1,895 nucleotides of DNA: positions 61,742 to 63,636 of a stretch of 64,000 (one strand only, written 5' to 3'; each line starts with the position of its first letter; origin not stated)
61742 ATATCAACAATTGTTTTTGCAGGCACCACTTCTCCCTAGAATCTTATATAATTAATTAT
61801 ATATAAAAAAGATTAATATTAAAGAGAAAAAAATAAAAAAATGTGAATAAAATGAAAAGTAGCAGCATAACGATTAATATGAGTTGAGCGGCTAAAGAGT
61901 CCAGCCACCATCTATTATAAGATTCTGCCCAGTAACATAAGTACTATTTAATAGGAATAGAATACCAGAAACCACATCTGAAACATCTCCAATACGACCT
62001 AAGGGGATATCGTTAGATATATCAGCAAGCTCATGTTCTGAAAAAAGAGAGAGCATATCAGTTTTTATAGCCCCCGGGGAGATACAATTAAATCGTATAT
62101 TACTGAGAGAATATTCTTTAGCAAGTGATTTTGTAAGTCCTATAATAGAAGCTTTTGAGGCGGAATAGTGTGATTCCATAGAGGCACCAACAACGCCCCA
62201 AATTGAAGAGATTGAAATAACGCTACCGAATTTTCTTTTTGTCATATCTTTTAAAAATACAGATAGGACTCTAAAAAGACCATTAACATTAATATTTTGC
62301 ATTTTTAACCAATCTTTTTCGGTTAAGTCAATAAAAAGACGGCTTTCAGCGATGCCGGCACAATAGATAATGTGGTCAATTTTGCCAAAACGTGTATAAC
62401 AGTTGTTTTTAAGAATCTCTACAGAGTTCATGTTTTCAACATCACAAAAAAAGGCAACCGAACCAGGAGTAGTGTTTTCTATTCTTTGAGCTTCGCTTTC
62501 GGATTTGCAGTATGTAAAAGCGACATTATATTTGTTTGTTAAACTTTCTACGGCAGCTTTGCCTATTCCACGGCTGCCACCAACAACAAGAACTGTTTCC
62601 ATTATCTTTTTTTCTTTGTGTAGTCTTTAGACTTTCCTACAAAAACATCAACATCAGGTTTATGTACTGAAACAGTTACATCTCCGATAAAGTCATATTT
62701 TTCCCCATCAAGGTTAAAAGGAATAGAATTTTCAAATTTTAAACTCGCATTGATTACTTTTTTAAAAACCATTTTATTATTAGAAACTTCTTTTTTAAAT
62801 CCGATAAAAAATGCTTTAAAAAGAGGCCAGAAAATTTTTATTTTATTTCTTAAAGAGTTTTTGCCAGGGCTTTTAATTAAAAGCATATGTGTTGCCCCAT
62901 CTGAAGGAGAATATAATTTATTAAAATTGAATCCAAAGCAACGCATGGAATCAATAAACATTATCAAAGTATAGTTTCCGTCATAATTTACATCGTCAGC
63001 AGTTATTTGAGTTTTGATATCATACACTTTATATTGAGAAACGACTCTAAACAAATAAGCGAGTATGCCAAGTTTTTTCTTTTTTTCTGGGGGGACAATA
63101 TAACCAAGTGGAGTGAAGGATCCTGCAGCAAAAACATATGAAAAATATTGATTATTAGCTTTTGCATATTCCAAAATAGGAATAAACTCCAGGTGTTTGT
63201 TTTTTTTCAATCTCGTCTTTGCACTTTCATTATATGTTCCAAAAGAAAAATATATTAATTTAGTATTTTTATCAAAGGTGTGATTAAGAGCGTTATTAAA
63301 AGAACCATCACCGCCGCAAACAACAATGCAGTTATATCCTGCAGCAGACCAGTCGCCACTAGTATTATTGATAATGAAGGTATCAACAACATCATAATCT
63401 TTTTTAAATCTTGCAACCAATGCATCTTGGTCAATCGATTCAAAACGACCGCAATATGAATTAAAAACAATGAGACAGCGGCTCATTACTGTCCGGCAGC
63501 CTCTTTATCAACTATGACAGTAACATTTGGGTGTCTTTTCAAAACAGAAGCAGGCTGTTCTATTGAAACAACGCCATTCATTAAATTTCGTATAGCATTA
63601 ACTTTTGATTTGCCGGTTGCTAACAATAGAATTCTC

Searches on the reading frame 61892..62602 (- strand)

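Call 67: search_protein_families(library=pfam, proteins=[window:61892-62602:-], max_evalue=0.0001)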
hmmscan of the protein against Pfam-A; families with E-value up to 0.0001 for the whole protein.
window:61892-62602:- (236 aa): 5 families
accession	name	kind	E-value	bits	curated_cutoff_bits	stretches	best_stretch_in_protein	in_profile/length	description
PF13561.12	adh_short_C2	-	4.8e-51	174.1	27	1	10-235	5-236/236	Enoyl-(Acyl carrier protein) reductase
PF00106.31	adh_short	-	1.8e-44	152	26.6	1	3-189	2-192/195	short chain dehydrogenase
PF23441.1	SDR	-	7.1e-14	52.3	27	1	3-234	9-255/258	SDR-like rossmann domain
PF08659.16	KR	-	2e-12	47.9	22.6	1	3-155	2-158/180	KR domain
PF01370.27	Epimerase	-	3.2e-07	30.4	20.9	1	4-219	1-226/240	NAD dependent epimerase/dehydratase family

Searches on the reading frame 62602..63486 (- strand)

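Call 67: search_protein_families(library=pfam, proteins=[window:62602-63486:-], max_evalue=0.0001)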
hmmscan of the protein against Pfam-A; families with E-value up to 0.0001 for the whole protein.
window:62602-63486:- (294 aa): 1 family
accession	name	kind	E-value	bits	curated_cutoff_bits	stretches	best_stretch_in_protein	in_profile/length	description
PF00781.29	DAGK_cat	-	3.8e-06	26.9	23.6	1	48-91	53-98/125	Diacylglycerol kinase catalytic domain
